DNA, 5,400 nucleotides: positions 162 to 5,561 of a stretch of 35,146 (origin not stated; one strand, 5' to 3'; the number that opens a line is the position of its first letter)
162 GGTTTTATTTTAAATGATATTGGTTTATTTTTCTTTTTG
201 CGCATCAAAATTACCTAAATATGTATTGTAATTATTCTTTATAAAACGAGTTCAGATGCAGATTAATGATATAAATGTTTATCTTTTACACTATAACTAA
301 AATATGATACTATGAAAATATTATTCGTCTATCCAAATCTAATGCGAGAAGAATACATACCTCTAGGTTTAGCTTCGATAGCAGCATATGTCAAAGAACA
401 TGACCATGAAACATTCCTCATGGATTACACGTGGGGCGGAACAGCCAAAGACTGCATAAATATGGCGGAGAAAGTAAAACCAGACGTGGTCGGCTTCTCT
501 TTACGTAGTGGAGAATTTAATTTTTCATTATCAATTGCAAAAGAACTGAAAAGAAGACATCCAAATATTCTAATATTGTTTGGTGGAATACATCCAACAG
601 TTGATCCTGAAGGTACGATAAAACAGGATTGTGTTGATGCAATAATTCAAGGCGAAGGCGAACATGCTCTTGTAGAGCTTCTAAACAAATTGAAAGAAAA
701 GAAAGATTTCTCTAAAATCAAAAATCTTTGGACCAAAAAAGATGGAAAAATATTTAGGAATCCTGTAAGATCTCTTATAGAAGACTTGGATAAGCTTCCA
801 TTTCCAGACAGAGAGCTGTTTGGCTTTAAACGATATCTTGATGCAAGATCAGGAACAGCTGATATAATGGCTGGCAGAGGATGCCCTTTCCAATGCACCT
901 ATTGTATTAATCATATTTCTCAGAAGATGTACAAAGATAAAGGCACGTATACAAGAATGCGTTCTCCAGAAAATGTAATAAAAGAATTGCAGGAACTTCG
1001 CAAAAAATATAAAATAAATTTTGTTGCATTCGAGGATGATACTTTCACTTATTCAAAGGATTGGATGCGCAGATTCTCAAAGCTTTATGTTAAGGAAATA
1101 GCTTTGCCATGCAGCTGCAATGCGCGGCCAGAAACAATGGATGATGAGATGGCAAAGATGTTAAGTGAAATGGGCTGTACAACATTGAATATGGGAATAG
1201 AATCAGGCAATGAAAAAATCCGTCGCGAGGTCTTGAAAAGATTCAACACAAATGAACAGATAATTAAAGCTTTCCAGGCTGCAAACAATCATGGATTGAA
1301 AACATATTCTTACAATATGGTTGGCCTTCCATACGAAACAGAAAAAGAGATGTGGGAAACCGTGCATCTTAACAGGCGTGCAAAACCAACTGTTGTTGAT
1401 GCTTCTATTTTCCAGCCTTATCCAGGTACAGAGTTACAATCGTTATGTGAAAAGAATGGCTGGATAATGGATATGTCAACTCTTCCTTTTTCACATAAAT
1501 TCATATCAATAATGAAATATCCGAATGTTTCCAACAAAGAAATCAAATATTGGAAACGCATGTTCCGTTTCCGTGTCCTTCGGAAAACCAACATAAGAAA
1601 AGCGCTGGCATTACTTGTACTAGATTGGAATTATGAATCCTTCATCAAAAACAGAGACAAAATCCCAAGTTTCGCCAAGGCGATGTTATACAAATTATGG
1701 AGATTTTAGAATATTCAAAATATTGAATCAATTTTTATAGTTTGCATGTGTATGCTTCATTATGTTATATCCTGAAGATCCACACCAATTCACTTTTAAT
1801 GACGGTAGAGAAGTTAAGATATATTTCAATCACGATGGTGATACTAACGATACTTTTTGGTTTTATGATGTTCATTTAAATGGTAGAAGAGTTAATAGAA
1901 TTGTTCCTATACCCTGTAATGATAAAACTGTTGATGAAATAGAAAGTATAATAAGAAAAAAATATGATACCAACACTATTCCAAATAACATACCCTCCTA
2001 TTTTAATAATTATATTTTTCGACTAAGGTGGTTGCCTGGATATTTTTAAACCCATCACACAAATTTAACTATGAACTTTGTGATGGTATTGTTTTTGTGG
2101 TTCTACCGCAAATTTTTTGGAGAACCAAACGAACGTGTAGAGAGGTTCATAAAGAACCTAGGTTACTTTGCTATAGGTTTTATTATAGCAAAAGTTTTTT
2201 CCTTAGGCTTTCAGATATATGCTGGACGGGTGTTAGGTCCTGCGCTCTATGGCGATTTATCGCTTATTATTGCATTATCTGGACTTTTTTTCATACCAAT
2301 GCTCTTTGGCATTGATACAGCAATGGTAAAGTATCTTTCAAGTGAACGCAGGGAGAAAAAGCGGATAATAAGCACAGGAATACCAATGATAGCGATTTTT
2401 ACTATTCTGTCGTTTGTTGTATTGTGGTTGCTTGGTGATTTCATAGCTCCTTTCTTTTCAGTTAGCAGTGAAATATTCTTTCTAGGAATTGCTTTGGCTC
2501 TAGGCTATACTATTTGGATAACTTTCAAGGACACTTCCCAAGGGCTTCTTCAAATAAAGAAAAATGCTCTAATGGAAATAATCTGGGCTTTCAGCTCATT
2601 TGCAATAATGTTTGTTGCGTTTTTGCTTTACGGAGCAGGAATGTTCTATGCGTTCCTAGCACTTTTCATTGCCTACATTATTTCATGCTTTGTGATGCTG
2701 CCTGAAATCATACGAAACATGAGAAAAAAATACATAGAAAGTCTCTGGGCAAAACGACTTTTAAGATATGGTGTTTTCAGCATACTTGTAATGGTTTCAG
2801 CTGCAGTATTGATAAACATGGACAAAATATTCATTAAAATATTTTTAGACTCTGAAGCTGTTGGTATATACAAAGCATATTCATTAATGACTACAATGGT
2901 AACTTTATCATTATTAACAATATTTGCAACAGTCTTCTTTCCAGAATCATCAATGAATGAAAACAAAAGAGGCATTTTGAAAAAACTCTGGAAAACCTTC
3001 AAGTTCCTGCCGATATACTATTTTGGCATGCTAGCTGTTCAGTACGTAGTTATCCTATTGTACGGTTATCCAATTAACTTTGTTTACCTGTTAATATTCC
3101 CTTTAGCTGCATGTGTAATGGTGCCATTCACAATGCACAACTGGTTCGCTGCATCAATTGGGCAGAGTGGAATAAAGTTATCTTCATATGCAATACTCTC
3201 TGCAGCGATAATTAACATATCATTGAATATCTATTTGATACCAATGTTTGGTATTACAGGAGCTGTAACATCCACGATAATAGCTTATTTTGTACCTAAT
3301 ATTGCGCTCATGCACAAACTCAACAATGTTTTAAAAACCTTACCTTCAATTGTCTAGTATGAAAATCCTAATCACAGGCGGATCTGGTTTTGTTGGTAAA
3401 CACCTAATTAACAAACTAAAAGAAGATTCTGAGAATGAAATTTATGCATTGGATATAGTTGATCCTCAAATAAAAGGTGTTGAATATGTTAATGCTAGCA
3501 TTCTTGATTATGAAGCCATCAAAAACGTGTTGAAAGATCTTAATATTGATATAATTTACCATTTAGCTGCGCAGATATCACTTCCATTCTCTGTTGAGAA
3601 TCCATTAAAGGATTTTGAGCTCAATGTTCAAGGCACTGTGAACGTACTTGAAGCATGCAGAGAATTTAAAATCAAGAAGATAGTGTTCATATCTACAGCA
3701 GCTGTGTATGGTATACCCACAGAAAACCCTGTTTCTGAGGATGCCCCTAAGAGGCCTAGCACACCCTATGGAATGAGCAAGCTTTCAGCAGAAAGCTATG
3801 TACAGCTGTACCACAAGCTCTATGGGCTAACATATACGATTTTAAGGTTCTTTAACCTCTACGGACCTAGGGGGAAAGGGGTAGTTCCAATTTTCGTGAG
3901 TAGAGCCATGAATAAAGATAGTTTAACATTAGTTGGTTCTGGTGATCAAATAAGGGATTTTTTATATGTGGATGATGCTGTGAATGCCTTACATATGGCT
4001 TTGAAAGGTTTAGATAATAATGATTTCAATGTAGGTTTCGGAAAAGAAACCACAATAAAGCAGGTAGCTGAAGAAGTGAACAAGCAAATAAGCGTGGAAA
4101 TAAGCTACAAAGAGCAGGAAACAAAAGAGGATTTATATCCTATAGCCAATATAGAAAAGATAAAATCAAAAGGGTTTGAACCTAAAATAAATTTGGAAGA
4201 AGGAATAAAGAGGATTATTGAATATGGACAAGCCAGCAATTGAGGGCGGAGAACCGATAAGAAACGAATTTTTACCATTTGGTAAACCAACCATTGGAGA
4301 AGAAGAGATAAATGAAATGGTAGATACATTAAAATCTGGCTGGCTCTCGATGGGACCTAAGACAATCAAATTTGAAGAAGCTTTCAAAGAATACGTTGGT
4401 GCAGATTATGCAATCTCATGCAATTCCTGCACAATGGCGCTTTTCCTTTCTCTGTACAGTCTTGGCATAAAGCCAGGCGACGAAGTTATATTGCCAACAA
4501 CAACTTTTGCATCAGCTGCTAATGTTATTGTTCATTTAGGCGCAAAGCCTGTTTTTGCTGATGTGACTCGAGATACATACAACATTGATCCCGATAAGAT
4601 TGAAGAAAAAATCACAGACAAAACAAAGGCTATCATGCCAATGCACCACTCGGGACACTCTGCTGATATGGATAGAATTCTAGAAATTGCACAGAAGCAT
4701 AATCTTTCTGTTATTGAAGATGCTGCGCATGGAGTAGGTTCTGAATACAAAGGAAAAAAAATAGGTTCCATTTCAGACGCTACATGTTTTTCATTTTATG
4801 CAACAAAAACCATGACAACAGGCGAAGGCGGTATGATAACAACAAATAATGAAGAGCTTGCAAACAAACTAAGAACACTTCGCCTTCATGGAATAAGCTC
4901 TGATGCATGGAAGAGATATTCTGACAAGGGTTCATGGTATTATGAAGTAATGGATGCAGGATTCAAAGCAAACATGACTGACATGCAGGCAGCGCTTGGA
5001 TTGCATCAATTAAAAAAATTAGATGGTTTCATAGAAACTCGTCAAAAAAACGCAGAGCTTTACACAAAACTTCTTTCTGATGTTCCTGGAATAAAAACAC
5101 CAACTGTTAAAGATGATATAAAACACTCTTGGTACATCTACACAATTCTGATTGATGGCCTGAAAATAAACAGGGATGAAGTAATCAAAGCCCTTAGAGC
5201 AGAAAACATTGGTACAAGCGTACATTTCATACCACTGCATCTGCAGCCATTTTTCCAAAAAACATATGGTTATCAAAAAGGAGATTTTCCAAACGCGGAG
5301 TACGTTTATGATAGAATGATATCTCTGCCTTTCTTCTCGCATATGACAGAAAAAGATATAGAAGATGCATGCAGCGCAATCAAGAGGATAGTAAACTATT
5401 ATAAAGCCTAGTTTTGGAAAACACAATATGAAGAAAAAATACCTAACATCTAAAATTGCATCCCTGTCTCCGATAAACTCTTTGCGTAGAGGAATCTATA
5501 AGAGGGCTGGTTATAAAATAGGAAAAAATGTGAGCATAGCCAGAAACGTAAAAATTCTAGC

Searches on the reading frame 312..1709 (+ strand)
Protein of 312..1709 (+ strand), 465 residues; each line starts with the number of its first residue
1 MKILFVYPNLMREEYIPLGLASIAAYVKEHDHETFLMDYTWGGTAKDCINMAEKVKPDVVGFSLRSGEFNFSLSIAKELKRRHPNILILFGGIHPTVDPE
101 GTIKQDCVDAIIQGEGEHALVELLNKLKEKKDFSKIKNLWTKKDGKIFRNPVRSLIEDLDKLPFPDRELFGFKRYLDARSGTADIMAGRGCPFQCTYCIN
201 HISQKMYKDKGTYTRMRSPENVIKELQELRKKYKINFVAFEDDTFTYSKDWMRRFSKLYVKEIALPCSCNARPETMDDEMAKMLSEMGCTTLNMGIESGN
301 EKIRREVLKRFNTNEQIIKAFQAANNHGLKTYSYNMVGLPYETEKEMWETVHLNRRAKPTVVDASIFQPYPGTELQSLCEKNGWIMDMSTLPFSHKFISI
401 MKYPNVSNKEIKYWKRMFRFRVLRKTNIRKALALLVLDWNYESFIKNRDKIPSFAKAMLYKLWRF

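Call 5: search_protein_families(library=pfam, proteins=[window:312-1709:+], max_evalue=0.01)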
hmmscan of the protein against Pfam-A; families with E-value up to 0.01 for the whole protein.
window:312-1709:+ (465 aa): 3 families
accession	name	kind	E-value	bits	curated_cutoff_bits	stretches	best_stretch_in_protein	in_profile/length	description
PF04055.27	Radical_SAM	-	4.8e-29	102.1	29.5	1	188-353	4-165/166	Radical SAM superfamily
PF02310.24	B12-binding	-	1.7e-23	83.2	32.1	1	14-124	11-121/121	B12 binding domain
PF19864.5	Radical_SAM_N2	-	0.0015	18.4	29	1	80-133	81-131/151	Radical SAM proteins, N-terminal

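Call 7: search_protein_families(library=ncbifam, proteins=[window:312-1709:+], max_evalue=0.001)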
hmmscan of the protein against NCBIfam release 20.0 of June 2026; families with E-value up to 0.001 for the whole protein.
window:312-1709:+ (465 aa): 39 families (the best 25 are shown)
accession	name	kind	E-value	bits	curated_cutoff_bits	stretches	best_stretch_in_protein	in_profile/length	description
TIGR03471.1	HpnJ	equivalog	4.6e-55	187.3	577.6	1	44-440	58-451/472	hopanoid biosynthesis associated radical SAM protein HpnJ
NF050148.1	rSAM_ApyD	equivalog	8.3e-44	150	750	1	18-376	26-390/645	RiPP biosynthesis radical SAM protein ApyD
TIGR02026.1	BchE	equivalog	2e-39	135.8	481.35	1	14-432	19-433/497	magnesium-protoporphyrin IX monomethyl ester anaerobic oxidative cyclase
TIGR04013.1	B12_SAM_MJ_1487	hypoth_equivalog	6.1e-34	117.5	251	1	46-378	33-356/382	TIGR04013 family B12-binding domain/radical SAM domain-containing protein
TIGR04479.1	bcpD_PhpK_rSAM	subfamily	1.5e-33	115.9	600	1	111-365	175-417/504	PhpK family radical SAM P-methyltransferase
TIGR04072.2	rSAM_ladder_B12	equivalog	4.3e-33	114.6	360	1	2-391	1-384/443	lipid biosynthesis B12-binding/radical SAM protein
NF038361.1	rSAM_Sden_1168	equivalog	1.6e-30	106.2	575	1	42-392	126-486/560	Sden_1168 family B12-binding radical SAM P-methyltransferase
TIGR04367.1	HpnR_B12_rSAM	equivalog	1.6e-30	106.1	650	1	1-375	1-369/490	hopanoid C-3 methylase HpnR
TIGR03975.1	rSAM_ocin_1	subfamily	3.5e-26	91.9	281.85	1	46-348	118-421/606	RiPP maturation radical SAM C-methyltransferase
TIGR04014.1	B12_SAM_MJ_0865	equivalog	1.3e-22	80.2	360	1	53-380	35-359/434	methyl-coenzyme M reductase glutamine C-methyltransferase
TIGR04190.1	B12_SAM_Ta0216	equivalog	3.1e-22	78.9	500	1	70-353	94-390/554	TIGR04190 family B12-binding domain/radical SAM domain protein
NF033070.1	rSAM_AprD4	equivalog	3.9e-22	78.8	500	1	156-396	167-407/456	AprD4 family radical SAM diol-dehydratase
TIGR04385.1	B12_rSAM_cofa1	equivalog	9.1e-21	74.6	450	1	12-353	15-360/438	B12 lower ligand biosynthesis radical SAM protein BzaD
NF033712.0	B12_rSAM_KedN5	subfamily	2.5e-19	69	700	1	50-199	56-212/624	KedN5 family methylcobalamin-dependent radical SAM C-methyltransferase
TIGR04295.1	B12_rSAM_oligo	hypoth_equivalog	5.8e-17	61.5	400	1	83-318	100-324/422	TIGR04295 family B12-binding domain-containing radical SAM protein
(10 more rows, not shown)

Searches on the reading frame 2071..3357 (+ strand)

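Call 5: search_protein_families(library=pfam, proteins=[window:2071-3357:+], max_evalue=0.01)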
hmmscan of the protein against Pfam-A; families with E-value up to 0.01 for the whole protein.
window:2071-3357:+ (428 aa): 2 families
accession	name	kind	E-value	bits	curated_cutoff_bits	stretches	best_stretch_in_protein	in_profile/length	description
PF01943.22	Polysacc_synt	-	1.7e-19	70.7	28.2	1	27-295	2-272/274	Polysaccharide biosynthesis protein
PF13440.11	Polysacc_synt_3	-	2.9e-08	33.8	23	1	53-332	4-285/293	Polysaccharide biosynthesis protein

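Call 7: search_protein_families(library=ncbifam, proteins=[window:2071-3357:+], max_evalue=0.001)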
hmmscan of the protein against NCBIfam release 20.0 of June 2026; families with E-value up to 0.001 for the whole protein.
window:2071-3357:+ (428 aa): 2 families
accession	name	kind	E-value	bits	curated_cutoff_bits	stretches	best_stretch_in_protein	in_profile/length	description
NF050818.1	PolSacchBiosHfsF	equivalog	2.2e-14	53.3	700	2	30-275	7-252/468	polysaccharide biosynthesis protein HfsF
NF047674.1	TeichurnBiosyTuaB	equivalog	6.3e-05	22.2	580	1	34-321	16-302/469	teichuronic acid biosynthesis protein TuaB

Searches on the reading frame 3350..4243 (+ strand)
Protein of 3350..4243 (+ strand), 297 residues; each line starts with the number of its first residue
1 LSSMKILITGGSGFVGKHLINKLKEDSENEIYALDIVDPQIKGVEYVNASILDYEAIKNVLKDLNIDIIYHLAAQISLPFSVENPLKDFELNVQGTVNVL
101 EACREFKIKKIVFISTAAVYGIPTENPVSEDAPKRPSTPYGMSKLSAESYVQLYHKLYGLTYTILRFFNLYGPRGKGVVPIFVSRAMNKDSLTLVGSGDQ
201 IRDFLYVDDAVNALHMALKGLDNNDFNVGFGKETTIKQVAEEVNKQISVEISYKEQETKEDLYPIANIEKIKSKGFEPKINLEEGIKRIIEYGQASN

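Call 5: search_protein_families(library=pfam, proteins=[window:3350-4243:+], max_evalue=0.01)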
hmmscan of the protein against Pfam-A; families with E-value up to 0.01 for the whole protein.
window:3350-4243:+ (297 aa): 7 families
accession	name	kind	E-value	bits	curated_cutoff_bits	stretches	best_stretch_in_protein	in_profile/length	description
PF01370.27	Epimerase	-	7.6e-61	206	20.9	1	6-229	1-240/240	NAD dependent epimerase/dehydratase family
PF16363.11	GDP_Man_Dehyd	-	3.7e-55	188.1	27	1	7-261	1-280/332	GDP-mannose 4,6 dehydratase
PF02719.21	Polysacc_synt_2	-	4.6e-27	95.4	20.2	1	6-256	1-256/293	Polysaccharide biosynthesis protein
PF04321.23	RmlD_sub_bind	-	4.8e-27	95.2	27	1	4-250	1-234/287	RmlD substrate binding domain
PF01073.25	3Beta_HSD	-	5.3e-25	88.4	22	1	7-224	1-235/280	3-beta hydroxysteroid dehydrogenase/isomerase family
PF07993.18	NAD_binding_4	-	2.7e-18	66.5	20.1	2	65-174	88-211/258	Male sterility protein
PF13460.12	NAD_binding_10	-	2.8e-11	44.1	27.2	1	10-176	1-152/184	NAD(P)H-binding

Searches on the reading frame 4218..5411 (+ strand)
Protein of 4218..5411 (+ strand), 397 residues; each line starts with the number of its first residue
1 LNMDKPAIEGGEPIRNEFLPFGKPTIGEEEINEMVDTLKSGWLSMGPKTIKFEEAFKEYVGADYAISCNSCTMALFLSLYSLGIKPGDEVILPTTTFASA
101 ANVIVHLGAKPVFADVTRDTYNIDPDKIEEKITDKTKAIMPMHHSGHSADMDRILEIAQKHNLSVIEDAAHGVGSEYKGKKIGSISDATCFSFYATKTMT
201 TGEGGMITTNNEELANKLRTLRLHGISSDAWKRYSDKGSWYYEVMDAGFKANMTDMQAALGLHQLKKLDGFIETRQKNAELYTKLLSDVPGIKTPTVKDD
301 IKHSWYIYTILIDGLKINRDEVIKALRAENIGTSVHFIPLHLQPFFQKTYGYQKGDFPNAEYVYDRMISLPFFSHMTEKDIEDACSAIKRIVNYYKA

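Call 5: search_protein_families(library=pfam, proteins=[window:4218-5411:+], max_evalue=0.01)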
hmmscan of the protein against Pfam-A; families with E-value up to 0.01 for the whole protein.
window:4218-5411:+ (397 aa): 4 families
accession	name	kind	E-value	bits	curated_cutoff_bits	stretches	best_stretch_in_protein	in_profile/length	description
PF01041.23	DegT_DnrJ_EryC1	-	9.3e-141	469.6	19.8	1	25-388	2-359/360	DegT/DnrJ/EryC1/StrS aminotransferase family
PF00155.27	Aminotran_1_2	-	2.9e-10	40.3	19.7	1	50-177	45-194/361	Aminotransferase class I and II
PF00266.25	Aminotran_5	-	5.7e-07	29.3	21.5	1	54-176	50-183/371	Aminotransferase class-V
PF01212.27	Beta_elim_lyase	-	9.9e-07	28.8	27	1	47-288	32-267/288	Beta-eliminating lyase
